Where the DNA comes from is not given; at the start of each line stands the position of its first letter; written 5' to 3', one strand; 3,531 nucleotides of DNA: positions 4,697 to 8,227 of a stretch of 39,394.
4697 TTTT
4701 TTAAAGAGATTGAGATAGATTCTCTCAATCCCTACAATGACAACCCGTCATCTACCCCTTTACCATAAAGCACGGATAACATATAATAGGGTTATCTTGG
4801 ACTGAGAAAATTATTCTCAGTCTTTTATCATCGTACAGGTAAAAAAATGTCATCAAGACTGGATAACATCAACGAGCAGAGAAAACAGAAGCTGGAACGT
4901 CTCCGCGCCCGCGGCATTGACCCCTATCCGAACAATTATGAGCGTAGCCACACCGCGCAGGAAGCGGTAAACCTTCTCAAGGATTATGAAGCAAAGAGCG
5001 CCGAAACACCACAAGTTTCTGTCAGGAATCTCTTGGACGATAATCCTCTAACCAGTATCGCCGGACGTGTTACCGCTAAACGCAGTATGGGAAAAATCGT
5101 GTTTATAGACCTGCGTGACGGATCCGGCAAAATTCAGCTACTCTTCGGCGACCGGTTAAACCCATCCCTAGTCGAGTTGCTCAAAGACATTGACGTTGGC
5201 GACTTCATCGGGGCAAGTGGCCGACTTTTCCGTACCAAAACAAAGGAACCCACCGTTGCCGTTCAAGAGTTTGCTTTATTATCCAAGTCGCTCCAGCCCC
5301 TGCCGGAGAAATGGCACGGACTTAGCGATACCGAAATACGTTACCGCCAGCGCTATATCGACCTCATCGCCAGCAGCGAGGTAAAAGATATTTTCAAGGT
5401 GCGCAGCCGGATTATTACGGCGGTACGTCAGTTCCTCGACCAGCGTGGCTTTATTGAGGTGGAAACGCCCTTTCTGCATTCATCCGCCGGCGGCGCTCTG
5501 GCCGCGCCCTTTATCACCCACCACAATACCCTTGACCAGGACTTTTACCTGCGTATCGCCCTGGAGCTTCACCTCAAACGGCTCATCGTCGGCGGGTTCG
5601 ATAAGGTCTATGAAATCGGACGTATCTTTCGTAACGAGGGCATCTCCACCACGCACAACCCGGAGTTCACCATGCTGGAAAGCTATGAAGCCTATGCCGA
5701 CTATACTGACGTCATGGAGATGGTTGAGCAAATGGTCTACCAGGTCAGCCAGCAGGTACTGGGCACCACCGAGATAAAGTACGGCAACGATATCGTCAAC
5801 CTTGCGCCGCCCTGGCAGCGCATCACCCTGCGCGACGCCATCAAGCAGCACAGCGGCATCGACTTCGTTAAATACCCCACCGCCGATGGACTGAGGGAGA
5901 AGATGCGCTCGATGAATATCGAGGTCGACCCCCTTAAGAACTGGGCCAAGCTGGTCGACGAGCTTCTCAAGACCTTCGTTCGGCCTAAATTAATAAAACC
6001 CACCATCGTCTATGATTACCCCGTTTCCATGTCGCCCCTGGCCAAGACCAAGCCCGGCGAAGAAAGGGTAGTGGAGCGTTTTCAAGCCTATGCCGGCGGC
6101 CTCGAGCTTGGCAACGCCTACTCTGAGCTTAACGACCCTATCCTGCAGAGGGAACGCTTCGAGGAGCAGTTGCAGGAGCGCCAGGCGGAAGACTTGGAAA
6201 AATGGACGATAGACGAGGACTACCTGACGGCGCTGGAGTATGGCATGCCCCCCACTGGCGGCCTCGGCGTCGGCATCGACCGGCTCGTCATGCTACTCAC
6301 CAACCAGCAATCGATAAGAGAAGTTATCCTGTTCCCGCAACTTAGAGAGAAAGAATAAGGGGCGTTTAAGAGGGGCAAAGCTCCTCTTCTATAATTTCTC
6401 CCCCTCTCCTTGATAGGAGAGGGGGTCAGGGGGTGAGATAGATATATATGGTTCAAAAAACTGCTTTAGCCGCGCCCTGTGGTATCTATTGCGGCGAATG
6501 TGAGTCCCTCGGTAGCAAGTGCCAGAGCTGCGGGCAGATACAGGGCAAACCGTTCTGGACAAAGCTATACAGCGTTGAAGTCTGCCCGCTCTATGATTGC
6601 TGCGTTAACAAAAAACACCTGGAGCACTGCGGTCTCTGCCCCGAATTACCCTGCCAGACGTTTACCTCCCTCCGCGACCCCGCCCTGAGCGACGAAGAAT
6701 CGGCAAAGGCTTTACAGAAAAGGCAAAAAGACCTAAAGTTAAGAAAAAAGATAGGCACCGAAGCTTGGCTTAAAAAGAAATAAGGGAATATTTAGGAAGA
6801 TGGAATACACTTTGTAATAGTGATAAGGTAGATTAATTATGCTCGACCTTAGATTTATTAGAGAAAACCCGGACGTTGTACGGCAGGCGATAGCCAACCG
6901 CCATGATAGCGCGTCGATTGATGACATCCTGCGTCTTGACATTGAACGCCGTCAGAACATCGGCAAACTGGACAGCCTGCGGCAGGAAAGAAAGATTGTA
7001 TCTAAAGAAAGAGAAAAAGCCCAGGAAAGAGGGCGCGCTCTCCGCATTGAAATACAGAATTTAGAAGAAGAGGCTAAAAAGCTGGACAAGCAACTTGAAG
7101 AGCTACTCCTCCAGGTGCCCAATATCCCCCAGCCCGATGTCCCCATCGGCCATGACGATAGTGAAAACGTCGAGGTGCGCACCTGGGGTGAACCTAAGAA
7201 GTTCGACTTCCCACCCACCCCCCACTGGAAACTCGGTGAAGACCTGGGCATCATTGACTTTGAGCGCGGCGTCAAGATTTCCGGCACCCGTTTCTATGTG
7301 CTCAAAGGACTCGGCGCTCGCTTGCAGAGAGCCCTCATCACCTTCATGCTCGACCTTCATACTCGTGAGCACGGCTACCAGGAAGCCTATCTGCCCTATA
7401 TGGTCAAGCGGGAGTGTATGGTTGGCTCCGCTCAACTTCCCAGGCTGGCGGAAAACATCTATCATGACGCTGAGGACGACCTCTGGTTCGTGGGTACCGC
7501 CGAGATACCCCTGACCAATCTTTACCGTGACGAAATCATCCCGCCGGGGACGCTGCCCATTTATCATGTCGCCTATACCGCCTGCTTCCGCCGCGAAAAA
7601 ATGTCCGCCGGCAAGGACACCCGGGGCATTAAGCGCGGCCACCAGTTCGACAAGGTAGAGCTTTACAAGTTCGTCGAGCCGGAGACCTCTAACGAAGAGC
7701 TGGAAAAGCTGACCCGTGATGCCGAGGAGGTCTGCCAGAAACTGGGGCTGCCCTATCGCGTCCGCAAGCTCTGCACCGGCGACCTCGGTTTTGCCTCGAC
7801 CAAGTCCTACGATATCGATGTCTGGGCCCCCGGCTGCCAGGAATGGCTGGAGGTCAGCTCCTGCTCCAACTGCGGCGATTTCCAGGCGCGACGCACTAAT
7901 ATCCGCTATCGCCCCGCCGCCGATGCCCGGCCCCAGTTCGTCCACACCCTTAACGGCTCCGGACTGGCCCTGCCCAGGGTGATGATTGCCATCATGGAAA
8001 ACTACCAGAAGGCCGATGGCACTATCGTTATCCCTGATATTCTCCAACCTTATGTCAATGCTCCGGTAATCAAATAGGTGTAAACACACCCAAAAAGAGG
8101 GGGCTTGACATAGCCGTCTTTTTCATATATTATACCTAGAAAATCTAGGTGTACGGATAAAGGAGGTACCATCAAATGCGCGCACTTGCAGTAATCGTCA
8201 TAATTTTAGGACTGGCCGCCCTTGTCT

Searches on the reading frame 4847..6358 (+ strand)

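Call 36: search_protein_families(library=pfam, proteins=[window:4847-6358:+], max_evalue=0.001)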
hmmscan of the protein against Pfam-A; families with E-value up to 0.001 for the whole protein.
window:4847-6358:+ (503 aa): 3 families
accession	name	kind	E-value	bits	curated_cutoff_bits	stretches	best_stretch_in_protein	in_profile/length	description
PF00152.25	tRNA-synt_2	-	5.7e-94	315.1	25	1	162-499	2-307/308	tRNA synthetases class II (D, K and N)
PF01336.31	tRNA_anti-codon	-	3.7e-17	62.5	27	1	70-144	2-74/75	OB-fold nucleic acid binding domain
PF01409.25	tRNA-synt_2d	-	1.9e-05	24.7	19.8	0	253-308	104-157/246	tRNA synthetases class II core domain (F)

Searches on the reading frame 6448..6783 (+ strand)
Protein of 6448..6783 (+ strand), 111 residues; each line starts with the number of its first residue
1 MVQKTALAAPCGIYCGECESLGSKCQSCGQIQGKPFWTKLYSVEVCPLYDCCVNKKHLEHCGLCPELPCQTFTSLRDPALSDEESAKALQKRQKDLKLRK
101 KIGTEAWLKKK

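Call 36: search_protein_families(library=pfam, proteins=[window:6448-6783:+], max_evalue=0.001)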
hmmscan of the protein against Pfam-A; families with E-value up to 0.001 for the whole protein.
window:6448-6783:+ (111 aa): 1 family
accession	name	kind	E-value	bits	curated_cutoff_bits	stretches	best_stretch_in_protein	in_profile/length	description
PF12675.12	DUF3795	-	1.1e-07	32.6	22.6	1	8-73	2-82/83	Protein of unknown function (DUF3795)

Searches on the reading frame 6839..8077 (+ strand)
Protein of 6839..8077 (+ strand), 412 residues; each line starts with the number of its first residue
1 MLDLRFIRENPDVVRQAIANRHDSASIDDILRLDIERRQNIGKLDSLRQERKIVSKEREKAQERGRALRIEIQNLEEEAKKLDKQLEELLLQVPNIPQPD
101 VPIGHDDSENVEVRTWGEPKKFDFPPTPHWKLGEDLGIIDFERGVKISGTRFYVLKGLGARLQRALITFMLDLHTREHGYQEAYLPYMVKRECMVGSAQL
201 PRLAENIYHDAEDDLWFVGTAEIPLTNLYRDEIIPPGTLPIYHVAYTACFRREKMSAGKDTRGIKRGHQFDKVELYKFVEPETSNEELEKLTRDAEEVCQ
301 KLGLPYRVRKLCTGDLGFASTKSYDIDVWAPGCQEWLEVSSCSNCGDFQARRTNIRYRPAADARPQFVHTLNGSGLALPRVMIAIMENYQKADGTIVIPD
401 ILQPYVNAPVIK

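Call 36: search_protein_families(library=pfam, proteins=[window:6839-8077:+], max_evalue=0.001)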
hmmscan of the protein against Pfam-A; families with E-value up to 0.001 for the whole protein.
window:6839-8077:+ (412 aa): 2 families
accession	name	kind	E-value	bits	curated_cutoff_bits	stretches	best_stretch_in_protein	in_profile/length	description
PF00587.30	tRNA-synt_2b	-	5e-37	128.1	29.3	1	210-389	6-179/179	tRNA synthetase class II core domain (G, H, P, S and T)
PF02403.27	Seryl_tRNA_N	-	4.2e-18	66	28.2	1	1-97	1-108/108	Seryl-tRNA synthetase N-terminal domain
